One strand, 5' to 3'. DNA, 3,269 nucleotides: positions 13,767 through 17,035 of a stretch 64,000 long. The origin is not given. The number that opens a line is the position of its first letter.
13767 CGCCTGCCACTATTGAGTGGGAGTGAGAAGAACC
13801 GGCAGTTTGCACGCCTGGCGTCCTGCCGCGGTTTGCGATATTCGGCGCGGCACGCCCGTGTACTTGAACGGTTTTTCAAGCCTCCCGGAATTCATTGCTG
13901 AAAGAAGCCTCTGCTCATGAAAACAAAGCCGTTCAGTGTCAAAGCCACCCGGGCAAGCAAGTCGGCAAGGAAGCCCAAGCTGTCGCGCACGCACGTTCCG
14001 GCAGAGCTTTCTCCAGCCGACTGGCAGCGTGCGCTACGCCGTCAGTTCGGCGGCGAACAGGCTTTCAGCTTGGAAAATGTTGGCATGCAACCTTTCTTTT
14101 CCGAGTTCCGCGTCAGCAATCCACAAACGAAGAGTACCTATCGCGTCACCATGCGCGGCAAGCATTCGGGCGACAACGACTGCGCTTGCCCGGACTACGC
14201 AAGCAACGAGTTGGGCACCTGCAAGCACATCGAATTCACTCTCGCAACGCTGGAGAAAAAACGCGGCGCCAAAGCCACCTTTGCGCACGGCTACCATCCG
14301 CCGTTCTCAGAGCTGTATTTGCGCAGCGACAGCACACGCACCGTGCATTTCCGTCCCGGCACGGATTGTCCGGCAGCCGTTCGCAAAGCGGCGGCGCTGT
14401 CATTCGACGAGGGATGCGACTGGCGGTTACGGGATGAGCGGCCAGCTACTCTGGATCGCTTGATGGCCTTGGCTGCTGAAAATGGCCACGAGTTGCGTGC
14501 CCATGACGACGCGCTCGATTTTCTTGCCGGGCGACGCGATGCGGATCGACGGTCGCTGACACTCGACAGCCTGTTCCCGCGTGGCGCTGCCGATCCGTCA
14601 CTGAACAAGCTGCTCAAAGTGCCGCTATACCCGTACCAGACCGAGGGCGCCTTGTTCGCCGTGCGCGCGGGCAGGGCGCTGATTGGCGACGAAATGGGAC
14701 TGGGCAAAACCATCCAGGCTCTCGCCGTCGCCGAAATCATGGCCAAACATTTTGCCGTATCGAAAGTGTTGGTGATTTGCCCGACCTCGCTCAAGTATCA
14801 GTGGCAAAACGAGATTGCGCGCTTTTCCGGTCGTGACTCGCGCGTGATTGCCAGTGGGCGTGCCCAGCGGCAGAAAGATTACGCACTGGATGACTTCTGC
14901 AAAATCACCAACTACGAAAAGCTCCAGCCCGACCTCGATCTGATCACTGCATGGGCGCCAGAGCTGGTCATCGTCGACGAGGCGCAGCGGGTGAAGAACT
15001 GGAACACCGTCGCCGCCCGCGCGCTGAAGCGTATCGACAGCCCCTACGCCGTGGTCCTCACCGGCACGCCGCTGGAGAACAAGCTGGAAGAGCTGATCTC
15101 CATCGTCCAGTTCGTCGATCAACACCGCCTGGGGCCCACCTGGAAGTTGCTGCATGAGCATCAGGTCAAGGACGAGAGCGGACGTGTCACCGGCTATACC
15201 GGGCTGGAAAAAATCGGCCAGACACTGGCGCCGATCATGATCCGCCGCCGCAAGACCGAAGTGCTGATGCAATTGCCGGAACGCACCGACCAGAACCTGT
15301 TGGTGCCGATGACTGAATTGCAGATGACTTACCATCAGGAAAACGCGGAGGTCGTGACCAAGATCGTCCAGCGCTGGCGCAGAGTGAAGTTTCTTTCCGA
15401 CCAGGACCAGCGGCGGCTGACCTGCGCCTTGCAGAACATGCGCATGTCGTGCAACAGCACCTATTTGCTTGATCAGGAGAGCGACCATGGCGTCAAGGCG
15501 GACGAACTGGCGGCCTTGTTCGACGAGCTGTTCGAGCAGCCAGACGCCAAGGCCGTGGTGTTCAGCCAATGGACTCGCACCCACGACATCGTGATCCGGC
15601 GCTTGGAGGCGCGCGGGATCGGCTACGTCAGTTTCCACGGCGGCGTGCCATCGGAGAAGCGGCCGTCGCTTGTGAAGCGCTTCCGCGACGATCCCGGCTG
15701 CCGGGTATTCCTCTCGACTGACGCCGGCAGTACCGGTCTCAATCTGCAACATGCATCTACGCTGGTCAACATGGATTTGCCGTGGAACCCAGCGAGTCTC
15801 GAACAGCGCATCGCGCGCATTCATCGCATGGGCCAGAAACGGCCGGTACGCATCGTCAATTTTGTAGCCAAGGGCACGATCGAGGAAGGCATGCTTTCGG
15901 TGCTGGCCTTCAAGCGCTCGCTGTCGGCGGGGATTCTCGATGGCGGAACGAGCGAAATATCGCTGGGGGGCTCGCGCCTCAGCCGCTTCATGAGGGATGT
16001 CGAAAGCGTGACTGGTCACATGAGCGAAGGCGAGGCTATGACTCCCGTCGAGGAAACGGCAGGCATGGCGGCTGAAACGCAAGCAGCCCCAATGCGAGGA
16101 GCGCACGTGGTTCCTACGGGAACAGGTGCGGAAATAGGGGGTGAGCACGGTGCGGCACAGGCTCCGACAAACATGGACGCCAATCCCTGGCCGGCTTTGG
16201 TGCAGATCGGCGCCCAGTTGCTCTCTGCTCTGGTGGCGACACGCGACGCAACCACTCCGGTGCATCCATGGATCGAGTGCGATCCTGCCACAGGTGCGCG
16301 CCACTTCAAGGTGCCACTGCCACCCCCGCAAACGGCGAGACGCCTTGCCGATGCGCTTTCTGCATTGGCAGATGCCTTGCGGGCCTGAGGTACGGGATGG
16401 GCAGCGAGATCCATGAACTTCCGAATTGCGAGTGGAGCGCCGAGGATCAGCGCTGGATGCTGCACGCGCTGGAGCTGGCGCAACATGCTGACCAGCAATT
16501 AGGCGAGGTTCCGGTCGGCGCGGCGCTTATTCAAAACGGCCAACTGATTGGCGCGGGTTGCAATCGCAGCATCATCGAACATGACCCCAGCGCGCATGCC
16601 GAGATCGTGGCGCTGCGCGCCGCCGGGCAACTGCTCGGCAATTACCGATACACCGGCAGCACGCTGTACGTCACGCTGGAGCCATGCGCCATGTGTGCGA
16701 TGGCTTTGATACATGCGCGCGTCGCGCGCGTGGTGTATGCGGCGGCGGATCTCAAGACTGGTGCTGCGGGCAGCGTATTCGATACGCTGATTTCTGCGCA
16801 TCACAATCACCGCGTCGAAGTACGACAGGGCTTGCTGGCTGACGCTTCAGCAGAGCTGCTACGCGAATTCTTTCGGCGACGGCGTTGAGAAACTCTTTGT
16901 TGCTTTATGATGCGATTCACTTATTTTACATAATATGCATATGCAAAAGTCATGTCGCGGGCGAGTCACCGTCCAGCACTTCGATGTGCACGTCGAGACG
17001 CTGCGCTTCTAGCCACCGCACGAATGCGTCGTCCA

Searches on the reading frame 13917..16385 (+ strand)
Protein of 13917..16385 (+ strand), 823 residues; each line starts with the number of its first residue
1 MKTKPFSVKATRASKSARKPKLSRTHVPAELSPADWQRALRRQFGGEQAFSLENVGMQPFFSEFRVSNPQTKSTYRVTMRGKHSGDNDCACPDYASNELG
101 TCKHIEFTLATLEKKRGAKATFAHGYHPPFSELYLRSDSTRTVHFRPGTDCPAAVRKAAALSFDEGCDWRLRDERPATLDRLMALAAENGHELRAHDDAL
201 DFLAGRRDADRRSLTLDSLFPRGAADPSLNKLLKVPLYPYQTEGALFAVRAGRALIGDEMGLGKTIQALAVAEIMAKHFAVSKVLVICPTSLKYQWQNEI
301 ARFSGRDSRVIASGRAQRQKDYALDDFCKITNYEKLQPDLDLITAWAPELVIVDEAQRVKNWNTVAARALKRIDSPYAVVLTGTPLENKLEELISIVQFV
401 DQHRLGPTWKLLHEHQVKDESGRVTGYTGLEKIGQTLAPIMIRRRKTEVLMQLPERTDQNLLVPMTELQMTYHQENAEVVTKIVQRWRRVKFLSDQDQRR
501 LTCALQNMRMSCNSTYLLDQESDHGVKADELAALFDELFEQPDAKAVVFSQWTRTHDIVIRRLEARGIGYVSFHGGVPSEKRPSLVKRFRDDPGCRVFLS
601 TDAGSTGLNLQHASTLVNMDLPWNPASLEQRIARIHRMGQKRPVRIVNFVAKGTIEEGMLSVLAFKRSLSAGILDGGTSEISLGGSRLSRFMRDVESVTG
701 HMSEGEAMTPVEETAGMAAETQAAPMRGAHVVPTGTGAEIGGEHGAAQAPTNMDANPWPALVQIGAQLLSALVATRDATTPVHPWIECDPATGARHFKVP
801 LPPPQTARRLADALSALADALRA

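Call 11: search_protein_families(library=pfam, max_evalue=1, proteins=[window:13917-16385:+])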
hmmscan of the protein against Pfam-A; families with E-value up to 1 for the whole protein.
window:13917-16385:+ (823 aa): 8 families
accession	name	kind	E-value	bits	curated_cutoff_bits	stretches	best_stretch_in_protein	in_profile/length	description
PF00176.29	SNF2-rel_dom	-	2.5e-43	148.7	24.9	1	254-514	20-287/290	SNF2-related domain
PF00271.37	Helicase_C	-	2.2e-24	86.2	23.5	1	532-639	4-110/110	Helicase conserved C-terminal domain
PF04851.21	ResIII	-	8.8e-11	42.4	22.5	1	250-385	22-162/164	Type III restriction enzyme, res subunit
PF18766.7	SWI2_SNF2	-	4.2e-05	23.7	26.7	1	260-390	27-160/221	SWI2/SNF2 ATPase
PF00270.35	DEAD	-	0.00011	22.4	26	1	253-386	16-161/167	DEAD/DEAH box helicase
PF13173.12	AAA_14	-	0.0025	18.2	27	1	339-391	60-105/129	AAA domain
PF13245.12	AAA_19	-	0.11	13.1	25.1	0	253-364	13-107/134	AAA domain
PF13401.12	AAA_22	-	0.19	12.5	27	1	336-385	84-124/130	AAA domain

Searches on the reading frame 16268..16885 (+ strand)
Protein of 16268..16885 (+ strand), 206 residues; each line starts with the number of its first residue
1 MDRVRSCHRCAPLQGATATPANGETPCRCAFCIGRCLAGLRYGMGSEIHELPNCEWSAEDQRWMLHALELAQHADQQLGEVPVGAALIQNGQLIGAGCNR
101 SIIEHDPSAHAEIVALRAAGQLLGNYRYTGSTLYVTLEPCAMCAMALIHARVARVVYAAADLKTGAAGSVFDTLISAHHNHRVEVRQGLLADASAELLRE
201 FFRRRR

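Call 11: search_protein_families(library=pfam, max_evalue=1, proteins=[window:16268-16885:+])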
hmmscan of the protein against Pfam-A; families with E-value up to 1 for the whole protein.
window:16268-16885:+ (206 aa): 11 families
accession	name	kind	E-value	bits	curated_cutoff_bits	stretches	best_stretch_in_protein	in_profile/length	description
PF14437.12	MafB19-deam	-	1.4e-33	116.2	27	1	59-206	2-142/142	MafB19-like deaminase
PF00383.29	dCMP_cyt_deam_1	-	9.7e-29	99.7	25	1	59-158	3-101/102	Cytidine and deoxycytidylate deaminase zinc-binding region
PF14439.12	Bd3614-deam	-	5.9e-06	26.7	38.5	1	87-161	14-92/113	Bd3614-like deaminase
PF18750.7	SNAD4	-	0.0028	18.1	27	1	100-149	22-73/130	Secreted Novel AID/APOBEC-like Deaminase 4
PF13829.11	DUF4191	-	0.0085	15.9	30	1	135-178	56-99/219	Domain of unknown function (DUF4191)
PF18772.7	APOBEC2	-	0.011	16.2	26.8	1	104-149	44-91/175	APOBEC2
PF18778.7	NAD1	-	0.034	14.7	27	1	104-149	44-92/175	Novel AID APOBEC clade 1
PF18782.7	NAD2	-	0.049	14.2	27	1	105-148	51-95/179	Novel AID APOBEC clade 2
PF18771.7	APOBEC3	-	0.088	13.4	27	1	103-149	25-72/137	APOBEC3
PF08210.17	APOBEC_N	-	0.11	13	25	1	107-148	44-86/170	APOBEC-like N-terminal domain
PF24292.1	DUF7479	-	0.27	11.8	27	1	126-154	19-47/60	Domain of unknown function (DUF7479)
